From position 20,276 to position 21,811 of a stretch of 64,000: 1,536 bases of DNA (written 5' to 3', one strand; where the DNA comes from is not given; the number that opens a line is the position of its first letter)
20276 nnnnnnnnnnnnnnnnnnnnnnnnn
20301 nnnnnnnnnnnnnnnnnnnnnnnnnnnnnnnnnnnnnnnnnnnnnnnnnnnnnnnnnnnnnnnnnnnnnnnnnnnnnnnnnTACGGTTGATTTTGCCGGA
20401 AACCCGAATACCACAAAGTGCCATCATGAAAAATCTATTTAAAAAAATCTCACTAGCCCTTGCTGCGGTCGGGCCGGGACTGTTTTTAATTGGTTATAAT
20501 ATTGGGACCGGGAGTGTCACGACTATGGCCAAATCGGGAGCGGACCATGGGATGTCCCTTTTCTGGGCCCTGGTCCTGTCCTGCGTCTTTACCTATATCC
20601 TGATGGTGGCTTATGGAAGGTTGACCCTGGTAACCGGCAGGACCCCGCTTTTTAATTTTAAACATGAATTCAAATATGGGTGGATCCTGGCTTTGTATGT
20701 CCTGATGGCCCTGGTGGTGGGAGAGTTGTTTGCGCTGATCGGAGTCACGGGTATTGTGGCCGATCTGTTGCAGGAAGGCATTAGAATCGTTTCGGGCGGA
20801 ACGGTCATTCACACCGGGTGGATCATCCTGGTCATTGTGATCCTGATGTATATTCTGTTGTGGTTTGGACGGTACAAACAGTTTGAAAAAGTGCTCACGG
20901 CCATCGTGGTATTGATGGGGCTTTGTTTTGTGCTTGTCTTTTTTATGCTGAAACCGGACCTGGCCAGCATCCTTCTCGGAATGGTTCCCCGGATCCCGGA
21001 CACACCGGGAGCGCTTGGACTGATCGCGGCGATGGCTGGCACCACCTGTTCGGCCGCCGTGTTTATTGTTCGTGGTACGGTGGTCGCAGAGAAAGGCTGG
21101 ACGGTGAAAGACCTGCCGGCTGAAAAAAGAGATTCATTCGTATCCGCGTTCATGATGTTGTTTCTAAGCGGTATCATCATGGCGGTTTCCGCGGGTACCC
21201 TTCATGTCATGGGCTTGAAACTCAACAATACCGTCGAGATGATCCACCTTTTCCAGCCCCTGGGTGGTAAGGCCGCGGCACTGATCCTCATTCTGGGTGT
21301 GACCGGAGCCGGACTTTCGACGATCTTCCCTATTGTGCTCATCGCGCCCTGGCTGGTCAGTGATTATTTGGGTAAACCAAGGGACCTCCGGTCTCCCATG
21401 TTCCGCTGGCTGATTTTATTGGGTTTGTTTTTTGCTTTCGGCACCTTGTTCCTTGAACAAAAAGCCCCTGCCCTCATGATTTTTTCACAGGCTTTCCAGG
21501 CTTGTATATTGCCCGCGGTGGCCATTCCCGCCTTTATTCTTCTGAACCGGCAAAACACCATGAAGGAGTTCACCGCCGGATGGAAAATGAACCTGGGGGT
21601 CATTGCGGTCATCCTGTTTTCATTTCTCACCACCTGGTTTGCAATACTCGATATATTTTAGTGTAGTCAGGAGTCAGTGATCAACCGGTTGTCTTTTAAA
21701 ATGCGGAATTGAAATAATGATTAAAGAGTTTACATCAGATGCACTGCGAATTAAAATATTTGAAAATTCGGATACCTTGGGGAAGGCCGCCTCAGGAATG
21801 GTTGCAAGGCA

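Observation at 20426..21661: NRAMP-fold transporter lacking all canonical metal ligands, embedded between NagA-like and NagB-like genes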

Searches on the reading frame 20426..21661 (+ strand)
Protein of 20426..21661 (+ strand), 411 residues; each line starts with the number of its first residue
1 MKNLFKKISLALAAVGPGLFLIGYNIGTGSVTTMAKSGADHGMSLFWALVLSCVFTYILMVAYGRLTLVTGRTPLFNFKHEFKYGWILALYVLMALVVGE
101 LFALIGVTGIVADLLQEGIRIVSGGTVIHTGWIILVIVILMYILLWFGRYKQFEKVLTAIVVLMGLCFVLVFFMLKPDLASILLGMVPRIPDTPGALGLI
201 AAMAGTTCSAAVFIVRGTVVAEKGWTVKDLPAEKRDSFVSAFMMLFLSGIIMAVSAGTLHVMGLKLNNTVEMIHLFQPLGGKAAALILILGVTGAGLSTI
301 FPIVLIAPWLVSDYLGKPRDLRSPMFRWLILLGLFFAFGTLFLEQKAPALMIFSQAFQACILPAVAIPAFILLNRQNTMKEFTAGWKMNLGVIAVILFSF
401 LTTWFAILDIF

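Call 3: search_protein_families(library=pfam, proteins=[window:20426-21661:+], max_evalue=0.001)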
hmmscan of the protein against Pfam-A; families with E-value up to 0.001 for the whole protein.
window:20426-21661:+ (411 aa): 1 family
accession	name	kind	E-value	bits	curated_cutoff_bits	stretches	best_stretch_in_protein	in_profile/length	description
PF01566.24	Nramp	-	3.3e-54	184.7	29.8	1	31-385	1-356/357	Natural resistance-associated macrophage protein-like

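Call 4: search_protein_families(library=ncbifam, proteins=[window:20426-21661:+], max_evalue=0.001)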
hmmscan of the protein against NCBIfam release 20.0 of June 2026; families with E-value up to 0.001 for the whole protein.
window:20426-21661:+ (411 aa): 3 families
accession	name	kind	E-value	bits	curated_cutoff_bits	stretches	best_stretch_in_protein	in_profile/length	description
NF001923.0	PRK00701.1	subfamily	1.3e-17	63.6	430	1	7-403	29-429/439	Mn(2+) uptake NRAMP transporter MntH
NF037982.1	Nramp_1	equivalog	2.8e-17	63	50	1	16-225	1-205/404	Nramp family divalent metal transporter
TIGR01197.1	nramp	subfamily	1.4e-08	34.5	272.5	1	13-188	5-174/390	metal ion transporter, metal ion (Mn2+/Fe2+) transporter (Nramp) family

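Call 5: search_solved_structures(query=window:20426-21661:+, max_evalue=0.01, show_alignments=4)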
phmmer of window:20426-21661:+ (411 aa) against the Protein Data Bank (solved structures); distinct sequences matched with E-value up to 0.01: 14.
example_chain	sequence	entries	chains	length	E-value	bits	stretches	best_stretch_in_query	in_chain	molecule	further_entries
7qia_A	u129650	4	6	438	8.3e-18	68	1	5-373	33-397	Divalent metal cation transporter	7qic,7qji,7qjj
10ky_A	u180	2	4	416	5.4e-09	38.9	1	14-388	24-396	Divalent metal cation transporter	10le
8e6i_A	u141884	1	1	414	2.4e-08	36.8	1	12-398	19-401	Divalent metal cation transporter MntH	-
8e5s_A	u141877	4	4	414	5.1e-08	35.7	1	12-398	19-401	Divalent metal cation transporter MntH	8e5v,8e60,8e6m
8e6n_A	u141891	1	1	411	1e-07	34.7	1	12-398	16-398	Divalent metal cation transporter MntH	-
6d91_A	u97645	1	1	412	1.2e-07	34.6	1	12-398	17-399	Divalent metal cation transporter MntH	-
8e6h_A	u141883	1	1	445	1.2e-07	34.5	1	14-398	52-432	Divalent metal cation transporter MntH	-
8e6l_A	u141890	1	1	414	1.2e-07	34.5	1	12-398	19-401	Divalent metal cation transporter MntH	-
6c3i_A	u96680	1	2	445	1.4e-07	34.3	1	26-398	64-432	Divalent metal cation transporter MntH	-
5kte_A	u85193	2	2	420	3.8e-06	29.6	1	12-397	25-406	Divalent metal cation transporter MntH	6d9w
5m95_A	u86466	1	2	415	9.8e-05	24.9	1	22-405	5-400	Divalent metal cation transporter MntH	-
5m94_A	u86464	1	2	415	0.0001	24.9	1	22-405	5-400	Divalent metal cation transporter MntH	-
8ont_A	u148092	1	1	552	0.00011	24.7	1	12-300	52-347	NRAMP related aluminium transporter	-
7phq_B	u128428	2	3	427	0.00015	24.3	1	22-405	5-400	Divalent metal cation transporter MntH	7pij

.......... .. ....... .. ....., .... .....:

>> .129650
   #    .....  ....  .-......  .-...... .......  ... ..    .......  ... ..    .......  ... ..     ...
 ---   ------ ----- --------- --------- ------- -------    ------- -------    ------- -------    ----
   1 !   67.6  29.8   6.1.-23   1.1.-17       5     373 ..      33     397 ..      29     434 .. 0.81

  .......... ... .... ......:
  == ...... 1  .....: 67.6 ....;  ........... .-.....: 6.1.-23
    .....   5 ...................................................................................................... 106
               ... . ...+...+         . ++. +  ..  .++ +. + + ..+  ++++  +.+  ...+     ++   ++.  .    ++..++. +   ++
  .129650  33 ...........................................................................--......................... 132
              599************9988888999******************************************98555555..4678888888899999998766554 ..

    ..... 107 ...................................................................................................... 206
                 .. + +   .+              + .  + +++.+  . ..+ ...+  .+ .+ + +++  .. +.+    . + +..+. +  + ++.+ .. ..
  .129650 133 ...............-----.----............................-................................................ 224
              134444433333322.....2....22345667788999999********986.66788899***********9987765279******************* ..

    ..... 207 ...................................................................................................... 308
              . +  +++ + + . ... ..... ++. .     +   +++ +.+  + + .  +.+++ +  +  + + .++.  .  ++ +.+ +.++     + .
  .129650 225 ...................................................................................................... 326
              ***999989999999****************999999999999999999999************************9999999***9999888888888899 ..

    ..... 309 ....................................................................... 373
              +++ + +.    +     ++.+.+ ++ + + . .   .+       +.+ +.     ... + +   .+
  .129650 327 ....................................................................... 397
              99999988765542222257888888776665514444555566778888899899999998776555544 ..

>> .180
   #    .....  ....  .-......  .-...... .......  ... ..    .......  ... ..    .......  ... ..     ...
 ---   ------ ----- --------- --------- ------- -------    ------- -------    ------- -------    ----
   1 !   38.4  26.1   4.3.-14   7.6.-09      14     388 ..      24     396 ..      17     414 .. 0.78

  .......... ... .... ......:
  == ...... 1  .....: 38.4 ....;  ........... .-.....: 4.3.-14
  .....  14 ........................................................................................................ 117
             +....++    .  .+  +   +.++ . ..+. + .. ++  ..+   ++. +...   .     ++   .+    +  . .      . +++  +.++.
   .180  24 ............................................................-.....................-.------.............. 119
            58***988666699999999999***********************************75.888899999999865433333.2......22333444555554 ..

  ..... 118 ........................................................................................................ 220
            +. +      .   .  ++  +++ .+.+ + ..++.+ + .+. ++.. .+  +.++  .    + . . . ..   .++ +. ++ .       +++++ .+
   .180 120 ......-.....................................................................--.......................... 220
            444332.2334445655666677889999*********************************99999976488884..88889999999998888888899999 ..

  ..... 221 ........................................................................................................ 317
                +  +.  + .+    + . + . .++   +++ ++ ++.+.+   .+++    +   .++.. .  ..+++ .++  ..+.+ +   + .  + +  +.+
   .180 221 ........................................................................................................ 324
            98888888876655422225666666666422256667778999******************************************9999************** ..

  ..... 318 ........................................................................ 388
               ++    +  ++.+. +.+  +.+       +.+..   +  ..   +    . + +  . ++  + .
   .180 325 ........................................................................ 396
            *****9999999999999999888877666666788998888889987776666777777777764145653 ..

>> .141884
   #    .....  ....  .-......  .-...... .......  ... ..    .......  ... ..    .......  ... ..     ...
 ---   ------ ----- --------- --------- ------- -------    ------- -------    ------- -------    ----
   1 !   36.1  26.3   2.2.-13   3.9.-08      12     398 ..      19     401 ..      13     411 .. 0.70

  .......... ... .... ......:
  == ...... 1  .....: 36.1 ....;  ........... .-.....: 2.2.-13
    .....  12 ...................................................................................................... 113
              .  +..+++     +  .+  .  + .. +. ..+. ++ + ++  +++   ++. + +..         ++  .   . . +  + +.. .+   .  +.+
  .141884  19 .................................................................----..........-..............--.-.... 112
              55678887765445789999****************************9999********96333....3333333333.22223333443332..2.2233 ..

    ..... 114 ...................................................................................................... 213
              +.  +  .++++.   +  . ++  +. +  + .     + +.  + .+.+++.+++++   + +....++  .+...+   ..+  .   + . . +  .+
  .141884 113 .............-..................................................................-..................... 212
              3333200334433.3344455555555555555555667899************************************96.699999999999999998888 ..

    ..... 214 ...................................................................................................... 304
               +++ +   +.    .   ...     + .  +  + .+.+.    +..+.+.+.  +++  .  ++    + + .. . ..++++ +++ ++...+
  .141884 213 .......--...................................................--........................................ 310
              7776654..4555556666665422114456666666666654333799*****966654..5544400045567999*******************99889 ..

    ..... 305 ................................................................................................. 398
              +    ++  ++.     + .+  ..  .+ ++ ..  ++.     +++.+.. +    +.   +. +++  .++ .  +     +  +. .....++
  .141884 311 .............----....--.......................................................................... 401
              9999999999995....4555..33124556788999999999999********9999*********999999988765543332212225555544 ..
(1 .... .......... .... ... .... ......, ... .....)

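Call 7: find_homologous_proteins(query=window:20426-21661:+, max_evalue=1e-10)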
Query window:20426-21661:+ (411 aa): 2726 proteins with E <= 1e-10 among 8000 candidates; the best 120 are listed.
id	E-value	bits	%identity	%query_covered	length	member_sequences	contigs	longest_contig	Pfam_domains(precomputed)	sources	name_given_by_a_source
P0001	1.3e-257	873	100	100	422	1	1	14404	PF01566.26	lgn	-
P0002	6.1e-248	841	96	100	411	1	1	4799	PF01566.26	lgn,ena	-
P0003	2.1e-239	813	92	100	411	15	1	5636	PF01566.26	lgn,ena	-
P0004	1.4e-220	751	85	100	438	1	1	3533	PF01566.26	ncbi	-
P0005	4.1e-211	719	80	98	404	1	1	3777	PF01566.26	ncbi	-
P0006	4.8e-211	719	80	100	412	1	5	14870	PF01566.26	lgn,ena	-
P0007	6.4e-211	719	80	100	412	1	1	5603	PF01566.26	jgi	-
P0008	1.0e-210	718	78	100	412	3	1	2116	PF01566.26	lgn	-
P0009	2.3e-210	717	81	99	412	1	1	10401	PF01566.26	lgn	-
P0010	7.9e-210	715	79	100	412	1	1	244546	PF01566.26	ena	-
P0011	8.1e-210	715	79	100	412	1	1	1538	PF01566.26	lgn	-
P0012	1.2e-209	715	79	100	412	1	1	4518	PF01566.26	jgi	jgi:manganese transport protein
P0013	1.9e-209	714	78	100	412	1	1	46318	PF01566.26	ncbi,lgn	ncbi:MAG: Nramp family divalent metal transporter [Bacteroidota bacterium]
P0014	2.1e-209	714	79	100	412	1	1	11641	PF01566.26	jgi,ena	-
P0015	2.7e-209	713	77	100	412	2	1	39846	PF01566.26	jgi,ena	-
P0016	7.0e-209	712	77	100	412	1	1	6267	PF01566.26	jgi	-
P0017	1.6e-208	711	79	100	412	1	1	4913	PF01566.26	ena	-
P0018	2.2e-208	710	79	100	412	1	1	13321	PF01566.26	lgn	-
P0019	4.5e-208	709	78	100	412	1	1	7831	PF01566.26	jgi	jgi:manganese transport protein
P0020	4.5e-208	709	78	100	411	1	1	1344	PF01566.26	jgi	jgi:Mn2+/Fe2+ NRAMP family transporter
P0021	7.8e-208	709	77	100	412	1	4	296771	PF01566.26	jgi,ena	jgi:Mn2+/Fe2+ NRAMP family transporter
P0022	1.0e-207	708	79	100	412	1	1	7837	PF01566.26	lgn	-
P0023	1.3e-207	708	78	100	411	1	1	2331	PF01566.26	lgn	-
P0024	1.4e-207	708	79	100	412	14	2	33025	PF01566.26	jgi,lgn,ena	-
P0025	2.4e-207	707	79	99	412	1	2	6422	PF01566.26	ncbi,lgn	-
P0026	2.5e-207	707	79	99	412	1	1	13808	PF01566.26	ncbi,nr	ncbi:MAG: Nramp family divalent metal transporter [Draconibacterium sp.]|nr:Nramp family divalent me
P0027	3.3e-207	707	79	100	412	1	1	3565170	PF01566.26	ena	-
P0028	4.1e-207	706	79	100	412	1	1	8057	PF01566.26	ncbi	-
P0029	8.9e-207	705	79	99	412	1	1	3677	PF01566.26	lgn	-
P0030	9.6e-207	705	77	100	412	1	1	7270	PF01566.26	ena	-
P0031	1.7e-206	704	78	100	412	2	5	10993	PF01566.26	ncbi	-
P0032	2.5e-206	704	77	100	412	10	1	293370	PF01566.26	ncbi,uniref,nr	ncbi:Nramp family divalent metal transporter [Maribellus maritimus]|uniref:Nramp family divalent met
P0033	3.0e-206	703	78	100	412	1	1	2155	PF01566.26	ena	-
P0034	3.0e-206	703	78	100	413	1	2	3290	PF01566.26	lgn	-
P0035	3.5e-206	703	78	100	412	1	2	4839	PF01566.26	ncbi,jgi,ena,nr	ncbi:MAG TPA: Nramp family divalent metal transporter [Draconibacterium sp.]|nr:Nramp family divalen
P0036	4.1e-206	703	78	100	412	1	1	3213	PF01566.26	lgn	-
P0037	6.7e-206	702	76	100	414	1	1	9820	PF01566.26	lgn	-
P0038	8.2e-206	702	78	100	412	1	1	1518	PF01566.26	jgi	-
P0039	2.1e-205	701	78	100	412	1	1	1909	PF01566.26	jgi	-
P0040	2.8e-205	700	78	100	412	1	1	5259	PF01566.26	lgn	-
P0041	7.2e-205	699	77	100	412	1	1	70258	PF01566.26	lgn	-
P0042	1.1e-204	698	77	100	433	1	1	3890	PF01566.26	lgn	-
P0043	1.6e-204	698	77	100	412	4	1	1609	PF01566.26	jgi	jgi:Mn2+/Fe2+ NRAMP family transporter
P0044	1.9e-204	697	76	100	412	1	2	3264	PF01566.26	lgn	-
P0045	5.2e-204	696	77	99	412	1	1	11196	PF01566.26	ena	-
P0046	7.2e-204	696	78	100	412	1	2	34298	PF01566.26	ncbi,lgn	-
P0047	1.0e-203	695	77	100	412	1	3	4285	PF01566.26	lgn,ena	-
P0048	1.5e-203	695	78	100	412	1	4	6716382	PF01566.26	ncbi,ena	-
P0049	2.1e-203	694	76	100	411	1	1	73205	PF01566.26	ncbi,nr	ncbi:MAG: hypothetical protein CSA36_05140 [Draconibacterium sp.]|nr:MAG: hypothetical protein CSA36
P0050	2.8e-203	694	77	100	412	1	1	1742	PF01566.26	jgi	jgi:Mn2+/Fe2+ NRAMP family transporter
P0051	2.9e-203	694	78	99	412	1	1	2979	PF01566.26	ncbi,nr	ncbi:MAG TPA: Nramp family divalent metal transporter [Draconibacterium sp.]|nr:Nramp family divalen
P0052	3.0e-203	694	77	100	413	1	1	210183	PF01566.26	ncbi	ncbi:MAG: Nramp family divalent metal transporter [Draconibacterium sp.]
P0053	3.4e-203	693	77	100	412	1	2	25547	PF01566.26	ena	-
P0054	4.5e-203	693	76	100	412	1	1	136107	PF01566.26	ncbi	-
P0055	4.7e-203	693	77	100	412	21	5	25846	PF01566.26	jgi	jgi:Mn2+/Fe2+ NRAMP family transporter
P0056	5.4e-203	693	78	99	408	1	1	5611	PF01566.26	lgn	-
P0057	6.2e-203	692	77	100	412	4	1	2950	PF01566.26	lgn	-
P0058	2.5e-202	690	76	100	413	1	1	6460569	PF01566.26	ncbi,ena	-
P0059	2.9e-202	690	77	100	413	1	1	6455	PF01566.26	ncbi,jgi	-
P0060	3.5e-202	690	77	99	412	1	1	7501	PF01566.26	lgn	-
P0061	6.3e-202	689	77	99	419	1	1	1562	PF01566.26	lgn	-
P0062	6.9e-202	689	77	100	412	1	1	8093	PF01566.26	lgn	-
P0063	8.9e-202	689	79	96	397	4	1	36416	PF01566.26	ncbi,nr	ncbi:MAG TPA: Nramp family divalent metal transporter, partial [Draconibacterium sp.]|nr:Nramp famil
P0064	1.0e-201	688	77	100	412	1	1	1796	PF01566.26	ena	-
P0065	1.5e-201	688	77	100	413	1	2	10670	PF01566.26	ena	-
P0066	1.6e-201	688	76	100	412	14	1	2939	PF01566.26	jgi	jgi:Mn2+/Fe2+ NRAMP family transporter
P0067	2.0e-201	688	77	100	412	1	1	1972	PF01566.26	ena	-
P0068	2.4e-201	687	77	100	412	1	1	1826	PF01566.26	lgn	-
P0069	3.3e-201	687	76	100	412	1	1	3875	PF01566.26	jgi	jgi:Mn2+/Fe2+ NRAMP family transporter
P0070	3.5e-201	687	77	100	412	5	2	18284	PF01566.26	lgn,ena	-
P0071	3.7e-201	687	77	100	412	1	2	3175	PF01566.26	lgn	-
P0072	4.3e-201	686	76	100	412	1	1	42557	PF01566.26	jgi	jgi:manganese transport protein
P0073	4.7e-201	686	76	100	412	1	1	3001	PF01566.26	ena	-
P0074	4.9e-201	686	77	96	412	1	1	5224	PF01566.26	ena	-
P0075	5.3e-201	686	79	99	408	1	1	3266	PF01566.26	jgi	jgi:Mn2+/Fe2+ NRAMP family transporter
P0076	5.4e-201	686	76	99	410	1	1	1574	PF01566.26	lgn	-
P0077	6.0e-201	686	76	100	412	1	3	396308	PF01566.26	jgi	jgi:Mn2+/Fe2+ NRAMP family transporter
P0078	6.1e-201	686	77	100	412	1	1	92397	PF01566.26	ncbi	-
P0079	6.4e-201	686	76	100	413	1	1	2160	PF01566.26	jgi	-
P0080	6.5e-201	686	77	100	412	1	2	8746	PF01566.26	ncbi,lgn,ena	-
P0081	6.9e-201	686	76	100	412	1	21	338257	PF01566.26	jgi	jgi:manganese transport protein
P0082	7.4e-201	686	76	100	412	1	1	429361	PF01566.26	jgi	jgi:manganese transport protein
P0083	7.5e-201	686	76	100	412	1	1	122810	PF01566.26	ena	-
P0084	1.1e-200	685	77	100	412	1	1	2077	PF01566.26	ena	-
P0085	1.9e-200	684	77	98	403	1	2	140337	PF01566.26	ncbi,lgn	-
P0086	2.4e-200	684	76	100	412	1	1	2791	PF01566.26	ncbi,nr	ncbi:MAG TPA: Nramp family divalent metal transporter [Draconibacterium sp.]|nr:Nramp family divalen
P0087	2.4e-200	684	76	100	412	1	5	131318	PF01566.26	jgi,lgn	jgi:Mn2+/Fe2+ NRAMP family transporter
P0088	3.1e-200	684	76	100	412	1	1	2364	PF01566.26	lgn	-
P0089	3.8e-200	683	75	100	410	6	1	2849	PF01566.26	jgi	jgi:Mn2+/Fe2+ NRAMP family transporter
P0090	4.1e-200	683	77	100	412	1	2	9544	PF01566.26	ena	-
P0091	5.5e-200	683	76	100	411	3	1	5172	PF01566.26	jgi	-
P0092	5.9e-200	683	76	100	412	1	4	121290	PF01566.26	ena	-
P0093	6.3e-200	683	75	100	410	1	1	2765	PF01566.26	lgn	-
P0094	6.5e-200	683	77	100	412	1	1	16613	PF01566.26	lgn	-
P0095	8.8e-200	682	74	100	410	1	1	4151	PF01566.26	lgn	-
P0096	1.3e-199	682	76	100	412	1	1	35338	PF01566.26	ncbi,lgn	-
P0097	1.4e-199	681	77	100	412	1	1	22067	PF01566.26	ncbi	-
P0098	1.5e-199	681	76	100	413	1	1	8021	PF01566.26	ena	-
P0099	1.6e-199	681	75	99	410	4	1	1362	PF01566.26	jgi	jgi:Mn2+/Fe2+ NRAMP family transporter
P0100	1.9e-199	681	76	99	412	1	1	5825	PF01566.26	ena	-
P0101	2.1e-199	681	76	100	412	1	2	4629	PF01566.26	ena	-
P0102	2.2e-199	681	76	100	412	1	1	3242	PF01566.26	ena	-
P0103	2.9e-199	680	76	99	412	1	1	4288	PF01566.26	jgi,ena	-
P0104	3.3e-199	680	75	100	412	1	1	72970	PF01566.26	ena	-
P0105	3.7e-199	680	76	100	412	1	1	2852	PF01566.26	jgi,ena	-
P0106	4.6e-199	680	76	100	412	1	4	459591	PF01566.26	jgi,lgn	jgi:Mn2+/Fe2+ NRAMP family transporter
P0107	6.3e-199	679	76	100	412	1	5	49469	PF01566.26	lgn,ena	-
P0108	6.3e-199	679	76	100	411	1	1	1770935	PF01566.26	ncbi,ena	-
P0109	9.5e-199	679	75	100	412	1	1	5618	PF01566.26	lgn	-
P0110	1.0e-198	679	76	99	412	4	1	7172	PF01566.26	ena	-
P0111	1.5e-198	678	78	99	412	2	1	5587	PF01566.26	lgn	-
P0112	2.9e-198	677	75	100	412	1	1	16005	PF01566.26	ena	-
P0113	3.6e-196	670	74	100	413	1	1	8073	PF01566.26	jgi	jgi:Mn2+/Fe2+ NRAMP family transporter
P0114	6.6e-194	663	72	100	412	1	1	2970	PF01566.26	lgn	-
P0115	1.5e-193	662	72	100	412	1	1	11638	PF01566.26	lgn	-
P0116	2.7e-193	661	75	99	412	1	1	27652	PF01566.26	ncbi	-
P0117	4.5e-193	660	72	100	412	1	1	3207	PF01566.26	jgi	jgi:Mn2+/Fe2+ NRAMP family transporter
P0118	7.3e-193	659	73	100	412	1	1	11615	PF01566.26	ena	-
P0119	1.3e-192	658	75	99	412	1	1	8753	PF01566.26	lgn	-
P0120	4.8e-192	657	73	100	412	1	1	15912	PF01566.26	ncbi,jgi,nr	ncbi:MAG: Nramp family divalent metal transporter [Mariniphaga sp.]|nr:Nramp family divalent metal t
